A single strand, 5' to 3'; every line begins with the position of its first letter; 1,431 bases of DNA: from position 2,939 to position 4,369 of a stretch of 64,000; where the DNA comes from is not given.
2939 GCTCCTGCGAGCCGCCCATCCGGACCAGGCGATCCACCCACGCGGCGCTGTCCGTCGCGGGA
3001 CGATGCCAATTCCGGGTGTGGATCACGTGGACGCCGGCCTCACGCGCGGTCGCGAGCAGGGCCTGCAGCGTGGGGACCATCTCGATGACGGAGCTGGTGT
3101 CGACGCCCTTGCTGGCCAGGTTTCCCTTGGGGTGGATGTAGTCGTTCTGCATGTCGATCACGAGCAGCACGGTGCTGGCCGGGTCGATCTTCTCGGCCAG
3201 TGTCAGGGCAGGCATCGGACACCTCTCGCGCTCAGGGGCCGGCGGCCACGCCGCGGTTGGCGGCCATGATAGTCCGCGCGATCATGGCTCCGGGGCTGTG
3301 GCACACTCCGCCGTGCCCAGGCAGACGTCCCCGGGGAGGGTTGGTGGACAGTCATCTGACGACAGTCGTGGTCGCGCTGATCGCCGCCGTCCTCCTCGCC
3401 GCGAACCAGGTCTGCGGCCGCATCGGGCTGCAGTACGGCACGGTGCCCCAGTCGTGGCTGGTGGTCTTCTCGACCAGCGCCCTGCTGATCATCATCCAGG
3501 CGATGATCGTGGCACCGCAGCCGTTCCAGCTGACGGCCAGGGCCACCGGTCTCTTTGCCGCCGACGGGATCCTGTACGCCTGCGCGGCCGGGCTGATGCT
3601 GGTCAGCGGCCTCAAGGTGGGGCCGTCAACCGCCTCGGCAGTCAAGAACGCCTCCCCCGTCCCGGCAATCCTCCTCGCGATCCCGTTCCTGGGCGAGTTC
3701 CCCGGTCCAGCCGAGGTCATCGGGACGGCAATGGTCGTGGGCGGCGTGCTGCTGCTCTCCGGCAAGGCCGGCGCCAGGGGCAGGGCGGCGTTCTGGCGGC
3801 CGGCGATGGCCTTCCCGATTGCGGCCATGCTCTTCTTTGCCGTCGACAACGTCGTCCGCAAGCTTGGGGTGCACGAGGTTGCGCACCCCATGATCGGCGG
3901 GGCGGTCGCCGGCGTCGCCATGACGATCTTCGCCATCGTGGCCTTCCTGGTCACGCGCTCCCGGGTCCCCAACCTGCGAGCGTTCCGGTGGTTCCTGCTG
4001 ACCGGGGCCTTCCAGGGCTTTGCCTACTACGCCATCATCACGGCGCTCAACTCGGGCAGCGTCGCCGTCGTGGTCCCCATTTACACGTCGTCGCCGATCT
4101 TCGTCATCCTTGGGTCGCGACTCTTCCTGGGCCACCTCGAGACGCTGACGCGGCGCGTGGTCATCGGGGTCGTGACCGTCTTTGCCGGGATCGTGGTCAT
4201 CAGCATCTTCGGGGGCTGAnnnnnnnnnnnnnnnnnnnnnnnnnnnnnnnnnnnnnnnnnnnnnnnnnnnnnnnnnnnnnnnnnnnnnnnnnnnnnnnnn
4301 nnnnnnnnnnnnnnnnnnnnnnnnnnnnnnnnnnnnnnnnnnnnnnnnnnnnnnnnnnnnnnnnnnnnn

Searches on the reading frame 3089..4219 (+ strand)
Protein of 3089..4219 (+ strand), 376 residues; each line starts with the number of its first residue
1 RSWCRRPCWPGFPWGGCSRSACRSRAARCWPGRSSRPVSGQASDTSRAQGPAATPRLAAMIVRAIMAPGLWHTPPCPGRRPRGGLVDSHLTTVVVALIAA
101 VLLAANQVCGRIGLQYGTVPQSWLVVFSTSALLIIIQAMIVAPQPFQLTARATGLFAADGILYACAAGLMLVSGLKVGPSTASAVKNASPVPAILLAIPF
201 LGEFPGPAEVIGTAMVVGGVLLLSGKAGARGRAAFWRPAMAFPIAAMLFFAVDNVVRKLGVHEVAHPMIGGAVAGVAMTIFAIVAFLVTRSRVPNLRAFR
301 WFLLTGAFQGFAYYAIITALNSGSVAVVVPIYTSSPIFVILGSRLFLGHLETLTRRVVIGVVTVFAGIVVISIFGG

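Call 29: search_protein_families(library=pfam, proteins=[window:3089-4219:+], max_evalue=0.001)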
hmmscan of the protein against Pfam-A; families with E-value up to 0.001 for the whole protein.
window:3089-4219:+ (376 aa): 2 families
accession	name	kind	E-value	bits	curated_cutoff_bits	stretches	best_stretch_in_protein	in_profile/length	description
PF00892.27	EamA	-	8e-24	84.9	28.2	2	242-372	6-134/135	EamA-like transporter family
PF03151.22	TPT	-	8.8e-06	25.7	30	0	252-373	16-137/291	Triose-phosphate Transporter family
